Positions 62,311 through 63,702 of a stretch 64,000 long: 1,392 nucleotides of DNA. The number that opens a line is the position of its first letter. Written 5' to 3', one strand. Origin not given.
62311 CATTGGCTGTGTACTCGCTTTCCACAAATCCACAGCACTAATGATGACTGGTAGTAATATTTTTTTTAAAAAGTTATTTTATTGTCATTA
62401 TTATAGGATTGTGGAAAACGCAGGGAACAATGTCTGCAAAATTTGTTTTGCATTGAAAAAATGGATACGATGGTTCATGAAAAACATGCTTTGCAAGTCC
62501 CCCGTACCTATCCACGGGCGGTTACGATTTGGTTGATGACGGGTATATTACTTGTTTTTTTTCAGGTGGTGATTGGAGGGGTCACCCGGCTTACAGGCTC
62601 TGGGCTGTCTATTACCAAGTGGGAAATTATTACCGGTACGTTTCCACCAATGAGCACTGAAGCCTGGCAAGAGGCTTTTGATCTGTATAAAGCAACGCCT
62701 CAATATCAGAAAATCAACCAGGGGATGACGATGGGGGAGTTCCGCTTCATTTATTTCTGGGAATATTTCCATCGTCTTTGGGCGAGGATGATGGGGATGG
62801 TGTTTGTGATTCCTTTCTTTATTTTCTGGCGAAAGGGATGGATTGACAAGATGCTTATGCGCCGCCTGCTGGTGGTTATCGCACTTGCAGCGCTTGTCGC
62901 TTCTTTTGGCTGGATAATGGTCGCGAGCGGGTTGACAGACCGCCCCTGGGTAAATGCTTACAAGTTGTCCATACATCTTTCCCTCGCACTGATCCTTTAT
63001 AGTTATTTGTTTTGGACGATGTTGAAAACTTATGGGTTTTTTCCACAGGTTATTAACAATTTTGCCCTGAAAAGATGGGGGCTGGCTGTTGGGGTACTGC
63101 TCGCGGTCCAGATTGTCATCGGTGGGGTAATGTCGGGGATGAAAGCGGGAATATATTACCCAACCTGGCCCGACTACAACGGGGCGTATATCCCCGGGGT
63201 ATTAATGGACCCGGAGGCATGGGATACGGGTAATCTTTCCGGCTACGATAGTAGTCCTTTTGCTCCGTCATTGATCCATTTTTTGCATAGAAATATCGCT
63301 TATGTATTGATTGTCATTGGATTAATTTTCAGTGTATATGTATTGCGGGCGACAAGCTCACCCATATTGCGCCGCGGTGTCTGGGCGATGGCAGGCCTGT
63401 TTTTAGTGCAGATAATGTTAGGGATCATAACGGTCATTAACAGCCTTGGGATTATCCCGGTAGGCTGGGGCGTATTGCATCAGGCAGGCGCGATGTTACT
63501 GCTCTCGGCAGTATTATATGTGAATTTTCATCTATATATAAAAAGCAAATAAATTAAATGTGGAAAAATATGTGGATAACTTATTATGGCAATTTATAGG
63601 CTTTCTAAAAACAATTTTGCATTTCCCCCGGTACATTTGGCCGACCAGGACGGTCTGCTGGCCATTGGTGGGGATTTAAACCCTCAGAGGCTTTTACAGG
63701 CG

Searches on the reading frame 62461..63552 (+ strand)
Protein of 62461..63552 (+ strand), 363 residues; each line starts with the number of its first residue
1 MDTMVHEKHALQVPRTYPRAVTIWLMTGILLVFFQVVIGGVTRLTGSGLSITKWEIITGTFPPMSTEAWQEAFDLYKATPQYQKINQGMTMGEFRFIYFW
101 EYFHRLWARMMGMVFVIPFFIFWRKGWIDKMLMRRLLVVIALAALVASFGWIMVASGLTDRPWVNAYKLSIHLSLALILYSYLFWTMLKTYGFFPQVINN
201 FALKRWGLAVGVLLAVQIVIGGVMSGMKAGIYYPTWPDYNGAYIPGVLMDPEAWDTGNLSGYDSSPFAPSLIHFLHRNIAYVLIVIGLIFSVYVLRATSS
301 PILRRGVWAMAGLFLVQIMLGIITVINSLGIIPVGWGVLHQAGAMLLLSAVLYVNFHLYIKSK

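Call 12: find_encoding_contigs(protein=window:62461-63552:+, flank=10000, max_places=6)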
Protein window:62461-63552:+ (363 aa): 3 contigs read that carry it; 3 places shown.
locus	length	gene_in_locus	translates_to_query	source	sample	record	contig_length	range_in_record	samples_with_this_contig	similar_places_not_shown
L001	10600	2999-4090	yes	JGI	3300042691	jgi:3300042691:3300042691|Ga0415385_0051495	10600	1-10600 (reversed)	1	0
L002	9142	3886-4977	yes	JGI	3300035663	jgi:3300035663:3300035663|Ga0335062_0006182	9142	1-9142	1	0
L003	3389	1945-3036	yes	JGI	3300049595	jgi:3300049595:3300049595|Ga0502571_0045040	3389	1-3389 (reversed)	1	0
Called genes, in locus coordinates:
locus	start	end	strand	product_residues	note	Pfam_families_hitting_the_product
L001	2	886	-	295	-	?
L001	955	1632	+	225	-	PF13367:PrsW-protease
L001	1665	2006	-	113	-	PF03819:MazG, PF12643:MazG-like (weak)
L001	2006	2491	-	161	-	PF02580:Tyr_Deacylase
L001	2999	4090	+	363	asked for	PF02628:COX15-CtaA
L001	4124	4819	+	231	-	PF03588:Leu_Phe_trans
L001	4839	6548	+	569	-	PF01551:Peptidase_M23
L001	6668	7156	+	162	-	PF00578:AhpC-TSA, PF08534:Redoxin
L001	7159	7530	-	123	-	PF11325:DUF3127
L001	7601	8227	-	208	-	PF02527:GidB, PF13847:Methyltransf_31, PF13649:Methyltransf_25 (weak)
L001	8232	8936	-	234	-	PF00849:PseudoU_synth_2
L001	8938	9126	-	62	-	-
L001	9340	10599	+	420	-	?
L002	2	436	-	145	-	?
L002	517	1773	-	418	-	PF07228:SpoIIE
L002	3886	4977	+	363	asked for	PF02628:COX15-CtaA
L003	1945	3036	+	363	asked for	PF02628:COX15-CtaA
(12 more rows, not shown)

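Call 16: find_homologous_proteins(query=window:62461-63552:+, max_evalue=1e-20)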
Query window:62461-63552:+ (363 aa): 4526 proteins with E <= 1e-20 among 8000 candidates; the best 120 are listed.
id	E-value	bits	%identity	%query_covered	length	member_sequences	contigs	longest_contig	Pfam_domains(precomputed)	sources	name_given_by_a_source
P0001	3.1e-239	811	100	100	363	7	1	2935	PF02628.21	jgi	jgi:cytochrome c oxidase assembly protein subunit 15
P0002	5.3e-217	738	90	99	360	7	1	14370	PF02628.21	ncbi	-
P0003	1.2e-212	724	88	99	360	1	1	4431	PF02628.21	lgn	-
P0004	5.5e-186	636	79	96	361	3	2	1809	PF02628.21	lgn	-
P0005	7.6e-186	636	75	100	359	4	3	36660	PF02628.21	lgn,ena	-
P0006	4.7e-185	633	77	96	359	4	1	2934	PF02628.21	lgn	-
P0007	7.1e-148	511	62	100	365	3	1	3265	PF02628.21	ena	-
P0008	1.4e-147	510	64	95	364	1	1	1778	PF02628.21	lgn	-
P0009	2.2e-147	509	62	99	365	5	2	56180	PF02628.21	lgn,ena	-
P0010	3.2e-147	509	62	98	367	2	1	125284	PF02628.21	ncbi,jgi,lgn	jgi:cytochrome c oxidase assembly protein subunit 15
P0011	2.1e-146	506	62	99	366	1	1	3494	PF02628.21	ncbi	-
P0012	3.5e-146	505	65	95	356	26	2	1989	PF02628.21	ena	-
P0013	4.6e-146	505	65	94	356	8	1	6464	PF02628.21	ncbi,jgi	jgi:cytochrome c oxidase assembly protein subunit 15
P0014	1.8e-145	503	61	98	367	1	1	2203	PF02628.21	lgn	-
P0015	1.8e-145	503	61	93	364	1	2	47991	PF02628.21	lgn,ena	-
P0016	9.0e-145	501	60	99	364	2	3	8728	PF02628.21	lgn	-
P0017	9.4e-145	500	60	99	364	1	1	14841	PF02628.21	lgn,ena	-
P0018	1.5e-144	500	62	96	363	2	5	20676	PF02628.21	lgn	-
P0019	3.8e-144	498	61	99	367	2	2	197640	PF02628.21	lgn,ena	-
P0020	4.6e-144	498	60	100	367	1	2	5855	PF02628.21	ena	-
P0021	5.7e-144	498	62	94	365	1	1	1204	PF02628.21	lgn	-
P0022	8.4e-144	497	62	96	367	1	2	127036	PF02628.21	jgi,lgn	-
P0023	5.5e-143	495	62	93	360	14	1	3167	PF02628.21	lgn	-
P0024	6.0e-143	495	63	94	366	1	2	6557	PF02628.21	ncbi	-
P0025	2.0e-142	493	62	90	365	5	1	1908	PF02628.21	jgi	-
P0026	2.2e-142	493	62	96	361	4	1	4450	PF02628.21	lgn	-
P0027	5.5e-142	491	58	100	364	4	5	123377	PF02628.21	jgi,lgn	jgi:cytochrome c oxidase assembly protein subunit 15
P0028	7.5e-142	491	63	94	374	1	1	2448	PF02628.21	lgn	-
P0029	3.7e-141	489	62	94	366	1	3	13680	PF02628.21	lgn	-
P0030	3.7e-141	489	63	94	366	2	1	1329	PF02628.21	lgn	-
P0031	4.1e-141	489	60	98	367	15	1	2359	PF02628.21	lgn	-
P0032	1.4e-140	487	59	97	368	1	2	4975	PF02628.21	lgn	-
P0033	1.5e-140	487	63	95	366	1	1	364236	PF02628.21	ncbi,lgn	-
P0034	2.4e-140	486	62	97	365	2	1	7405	PF02628.21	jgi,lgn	jgi:cytochrome c oxidase assembly protein subunit 15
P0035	6.0e-140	485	61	97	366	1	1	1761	PF02628.21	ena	-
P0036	1.0e-139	484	59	100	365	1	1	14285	PF02628.21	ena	-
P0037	2.1e-139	483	62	94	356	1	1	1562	PF02628.21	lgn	-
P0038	2.8e-139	482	62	90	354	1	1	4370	PF02628.21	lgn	-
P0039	3.2e-139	482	61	97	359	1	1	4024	PF02628.21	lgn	-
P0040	3.5e-139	482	60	97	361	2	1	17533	PF02628.21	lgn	-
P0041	4.8e-139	482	59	96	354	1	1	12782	PF02628.21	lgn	-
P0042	8.1e-139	481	59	100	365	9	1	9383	PF02628.21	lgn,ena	-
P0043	9.0e-139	481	61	97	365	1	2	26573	PF02628.21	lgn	-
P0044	9.4e-139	481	61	96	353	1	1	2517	PF02628.21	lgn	-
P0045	9.8e-139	481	59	97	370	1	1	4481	PF02628.21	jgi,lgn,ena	-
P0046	9.8e-139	481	63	94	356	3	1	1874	PF02628.21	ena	-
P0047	1.4e-138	480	61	95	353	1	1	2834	PF02628.21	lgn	-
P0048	2.1e-138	480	58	95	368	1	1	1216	PF02628.21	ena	-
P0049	3.6e-138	479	63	94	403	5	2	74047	PF02628.21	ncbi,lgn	-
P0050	3.9e-138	479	57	99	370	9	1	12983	PF02628.21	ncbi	-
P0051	5.9e-138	478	58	98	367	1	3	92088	PF02628.21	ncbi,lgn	-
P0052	9.5e-138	477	61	96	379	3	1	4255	PF02628.21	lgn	-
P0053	1.3e-137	477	62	95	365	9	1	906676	PF02628.21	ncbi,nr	ncbi:MAG: COX15/CtaA family protein [Haliscomenobacter sp.]|nr:COX15/CtaA family protein [Haliscomen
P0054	1.3e-137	477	59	95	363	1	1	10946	PF02628.21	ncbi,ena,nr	ncbi:MAG: COX15/CtaA family protein [Saprospiraceae bacterium]|nr:COX15/CtaA family protein [Saprosp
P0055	1.4e-137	477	58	95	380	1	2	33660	PF02628.21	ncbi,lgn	-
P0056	1.7e-137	477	61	95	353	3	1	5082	PF02628.21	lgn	-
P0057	2.2e-137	476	61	95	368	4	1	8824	PF02628.21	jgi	jgi:heme a synthase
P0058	3.8e-137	475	61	94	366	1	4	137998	PF02628.21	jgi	jgi:heme a synthase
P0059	4.2e-137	475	57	100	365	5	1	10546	PF02628.21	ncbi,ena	-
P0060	4.7e-137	475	60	94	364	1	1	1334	PF02628.21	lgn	-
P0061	5.0e-137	475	58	99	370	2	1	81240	PF02628.21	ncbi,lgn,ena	-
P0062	7.3e-137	475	62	96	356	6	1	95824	PF02628.21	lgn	-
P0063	8.1e-137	474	60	97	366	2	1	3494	PF02628.21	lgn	-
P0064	8.9e-137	474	60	95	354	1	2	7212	PF02628.21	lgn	-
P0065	1.1e-136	474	62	92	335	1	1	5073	PF02628.21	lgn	-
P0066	1.4e-136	474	61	95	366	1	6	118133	PF02628.21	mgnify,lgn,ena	mgnify:CR=1 FL=1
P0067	1.6e-136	473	59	98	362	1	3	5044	PF02628.21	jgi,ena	-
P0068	2.1e-136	473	60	97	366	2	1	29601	PF02628.21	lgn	-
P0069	2.8e-136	473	62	90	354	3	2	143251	PF02628.21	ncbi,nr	ncbi:MAG: COX15/CtaA family protein [Saprospiraceae bacterium]|nr:COX15/CtaA family protein [Lewinel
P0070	2.9e-136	473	59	96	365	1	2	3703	PF02628.21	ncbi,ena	-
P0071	3.2e-136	472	59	95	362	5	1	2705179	PF02628.21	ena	-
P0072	6.8e-136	471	59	99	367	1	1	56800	PF02628.21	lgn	-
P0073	9.4e-136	471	60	94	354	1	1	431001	PF02628.21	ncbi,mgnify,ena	mgnify:CR=1 FL=1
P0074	1.9e-135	470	60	95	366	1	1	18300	PF02628.21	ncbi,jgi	jgi:heme a synthase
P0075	1.9e-135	470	59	94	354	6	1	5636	PF02628.21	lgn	-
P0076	1.9e-135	470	60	95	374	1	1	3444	PF02628.21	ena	-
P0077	2.2e-135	470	57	99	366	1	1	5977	PF02628.21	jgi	jgi:cytochrome c oxidase assembly protein subunit 15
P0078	2.2e-135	470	59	96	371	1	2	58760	PF02628.21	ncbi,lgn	-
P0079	2.5e-135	469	58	94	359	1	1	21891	PF02628.21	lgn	-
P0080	2.5e-135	469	59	95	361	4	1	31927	PF02628.21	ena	-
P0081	2.9e-135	469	57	99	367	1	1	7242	PF02628.21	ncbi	-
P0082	2.9e-135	469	58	98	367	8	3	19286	PF02628.21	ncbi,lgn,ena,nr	ncbi:MAG TPA: COX15/CtaA family protein [Saprospiraceae bacterium]|nr:COX15/CtaA family protein [Sap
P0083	3.0e-135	469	60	95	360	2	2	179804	PF02628.21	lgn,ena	-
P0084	3.7e-135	469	59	94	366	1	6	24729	PF02628.21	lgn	-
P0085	4.0e-135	469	61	94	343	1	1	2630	PF02628.21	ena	-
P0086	4.3e-135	469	59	96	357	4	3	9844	PF02628.21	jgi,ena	jgi:heme a synthase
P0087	5.2e-135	468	59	97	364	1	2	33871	PF02628.21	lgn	-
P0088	6.5e-135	468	56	99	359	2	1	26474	PF02628.21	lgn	-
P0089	6.8e-135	468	60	95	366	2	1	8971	PF02628.21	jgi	-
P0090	8.0e-135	468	59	96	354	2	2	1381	PF02628.21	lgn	-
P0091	9.3e-135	468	58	97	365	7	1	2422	PF02628.21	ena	-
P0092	1.1e-134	467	58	98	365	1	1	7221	PF02628.21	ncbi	-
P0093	1.3e-134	467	59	95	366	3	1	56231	PF02628.21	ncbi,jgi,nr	ncbi:MAG: heme A synthase [Bacteroidetes bacterium]|jgi:cytochrome c oxidase assembly protein subuni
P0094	1.3e-134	467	57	98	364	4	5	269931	PF02628.21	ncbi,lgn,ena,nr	ncbi:MAG TPA: COX15/CtaA family protein [Saprospiraceae bacterium]|nr:COX15/CtaA family protein [Sap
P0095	2.1e-134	466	59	94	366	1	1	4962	PF02628.21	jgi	-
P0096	2.4e-134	466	59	95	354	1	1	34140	PF02628.21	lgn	-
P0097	2.5e-134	466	60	95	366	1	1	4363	PF02628.21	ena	-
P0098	2.5e-134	466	61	94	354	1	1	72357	PF02628.21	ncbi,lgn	-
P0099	3.6e-134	466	60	97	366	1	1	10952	PF02628.21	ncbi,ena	-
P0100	3.7e-134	466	59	95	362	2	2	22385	PF02628.21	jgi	jgi:cytochrome c oxidase assembly protein subunit 15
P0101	3.8e-134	466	60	95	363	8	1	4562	PF02628.21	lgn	-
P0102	4.6e-134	465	59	95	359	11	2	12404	PF02628.21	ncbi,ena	-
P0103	4.8e-134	465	60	95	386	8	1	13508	PF02628.21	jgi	-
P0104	5.3e-134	465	60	95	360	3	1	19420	PF02628.21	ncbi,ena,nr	ncbi:MAG: COX15/CtaA family protein [Saprospiraceae bacterium]|nr:COX15/CtaA family protein [Saprosp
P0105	6.2e-134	465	57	99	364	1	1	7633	PF02628.21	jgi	jgi:cytochrome c oxidase assembly protein subunit 15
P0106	7.0e-134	465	60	95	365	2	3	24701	PF02628.21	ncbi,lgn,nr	ncbi:MAG: COX15/CtaA family protein [Phaeodactylibacter sp.]|nr:COX15/CtaA family protein [Phaeodact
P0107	7.6e-134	465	57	99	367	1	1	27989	PF02628.21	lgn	-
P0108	7.7e-134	465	59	96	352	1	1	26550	PF02628.21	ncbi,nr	ncbi:MAG: COX15/CtaA family protein [Saprospiraceae bacterium]|nr:COX15/CtaA family protein [Saprosp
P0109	8.6e-134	464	60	94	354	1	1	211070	PF02628.21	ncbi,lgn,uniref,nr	ncbi:COX15/CtaA family protein [Flavilitoribacter nigricans]|uniref:Heme A synthase n=1 Tax=Flavilit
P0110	9.1e-134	464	61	90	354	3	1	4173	PF02628.21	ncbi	-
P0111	1.4e-133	464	56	100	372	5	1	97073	PF02628.21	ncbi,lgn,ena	-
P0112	1.4e-133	464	59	95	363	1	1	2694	PF02628.21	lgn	-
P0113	1.4e-133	464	60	96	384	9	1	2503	PF02628.21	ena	-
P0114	1.5e-133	464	60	95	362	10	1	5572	PF02628.21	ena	-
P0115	1.7e-133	463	58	95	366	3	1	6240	PF02628.21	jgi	-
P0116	1.7e-133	463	58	100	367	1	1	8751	PF02628.21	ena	-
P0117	1.8e-133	463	57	99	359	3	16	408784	PF02628.21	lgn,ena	-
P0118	2.0e-133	463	58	87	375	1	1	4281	PF02628.21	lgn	-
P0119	2.0e-133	463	57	99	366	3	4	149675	PF02628.21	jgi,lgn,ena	-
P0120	2.1e-133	463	58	98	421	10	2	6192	PF02628.21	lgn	-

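Call 18: find_related_loci(query=A2, collection=genome_contigs, flank=6000)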
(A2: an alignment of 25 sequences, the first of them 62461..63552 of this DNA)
Query A2 (363 aa) in genome_contigs; peptide patterns used: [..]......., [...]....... (x = any residue, [..] = any of these).
599 stretches matched a pattern (row limit reached: there are more); 562 encode a relative of the query (tblastn E <= 1e-3); the best 80 are kept; 80 distinct loci.
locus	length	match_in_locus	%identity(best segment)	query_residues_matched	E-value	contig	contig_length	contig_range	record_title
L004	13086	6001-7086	90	2-363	0e+0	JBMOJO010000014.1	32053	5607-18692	MAG: Saprospiraceae bacterium isolate Deming_bin.580 contig2917, whole genome shotgun sequence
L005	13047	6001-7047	77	15-363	0e+0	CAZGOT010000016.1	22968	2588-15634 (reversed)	MAG TPA_asm: uncultured Haliscomenobacter sp. isolate SRP278252_co3_549 genome assembly, contig: NODE_3772_length_22968_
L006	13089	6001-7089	62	1-363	3e-149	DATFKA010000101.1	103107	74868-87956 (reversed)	MAG TPA_asm: Saprospiraceae bacterium isolate SMAG_U9158 k141_297109, whole genome shotgun sequence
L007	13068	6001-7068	60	3-358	6e-147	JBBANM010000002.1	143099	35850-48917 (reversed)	MAG: Saprospiraceae bacterium isolate EUL_115 ctg2-EUL_115, whole genome shotgun sequence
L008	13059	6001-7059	61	2-354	1e-143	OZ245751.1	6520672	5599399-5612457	MAG: Saprospiraceae bacterium isolate 8f35e0f5-1df0-4d37-baeb-18c41ceaeba0 genome assembly, chromosome: 1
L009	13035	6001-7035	62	19-363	2e-141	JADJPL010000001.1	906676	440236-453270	MAG: Haliscomenobacter sp. isolate Fred_18-Q3-R57-64_BATAC.439 tig00003385-10-9063690, whole genome shotgun sequence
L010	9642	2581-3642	62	5-358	2e-141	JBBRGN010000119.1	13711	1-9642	MAG: Chitinophagales bacterium isolate Co_metawrap_2631 Cmw_2631_k141_20683893_length_13711_cov_9.0000, whole genome sho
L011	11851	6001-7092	59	1-362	1e-140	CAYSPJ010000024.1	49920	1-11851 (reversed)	MAG TPA_asm: uncultured Phaeodactylibacter sp. isolate SRP319275_co1_337 genome assembly, contig: NODE_482_length_49920_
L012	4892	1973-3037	64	3-356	2e-142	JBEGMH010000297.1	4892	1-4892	MAG: Bacteroidota bacterium isolate NASQAN2016_083_B_bin.25 scaffold_991336, whole genome shotgun sequence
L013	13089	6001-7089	61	1-358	5e-140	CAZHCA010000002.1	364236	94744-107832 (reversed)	MAG TPA_asm: uncultured Saprospiraceae bacterium isolate SRP141376_co5_203 genome assembly, contig: NODE_20_length_36423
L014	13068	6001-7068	58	7-361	5e-140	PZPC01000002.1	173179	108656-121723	MAG: Bacteroidetes bacterium isolate Spr20G08_bin78 NODE_13_length_173179_cov_237.072, whole genome shotgun sequence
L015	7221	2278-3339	58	5-358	1e-139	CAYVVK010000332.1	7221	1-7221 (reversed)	MAG TPA_asm: uncultured Phaeodactylibacter sp. isolate SRP141376_co3_35 genome assembly, contig: NODE_27494_length_7221_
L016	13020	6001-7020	65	17-356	6e-139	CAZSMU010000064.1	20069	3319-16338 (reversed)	MAG TPA_asm: uncultured Haliscomenobacter sp. isolate SRP278252_co3_46 genome assembly, contig: NODE_4683_length_20069_c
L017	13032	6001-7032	60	15-358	3e-139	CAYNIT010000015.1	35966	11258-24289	MAG TPA_asm: uncultured Phaeodactylibacter sp. isolate binchicken_co8_153 genome assembly, contig: NODE_1347_length_3596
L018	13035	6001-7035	59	14-358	7e-139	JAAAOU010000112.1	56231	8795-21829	MAG: Bacteroidetes bacterium isolate GSL.Bin30 NODE_202_length_56231_cov_0.318517, whole genome shotgun sequence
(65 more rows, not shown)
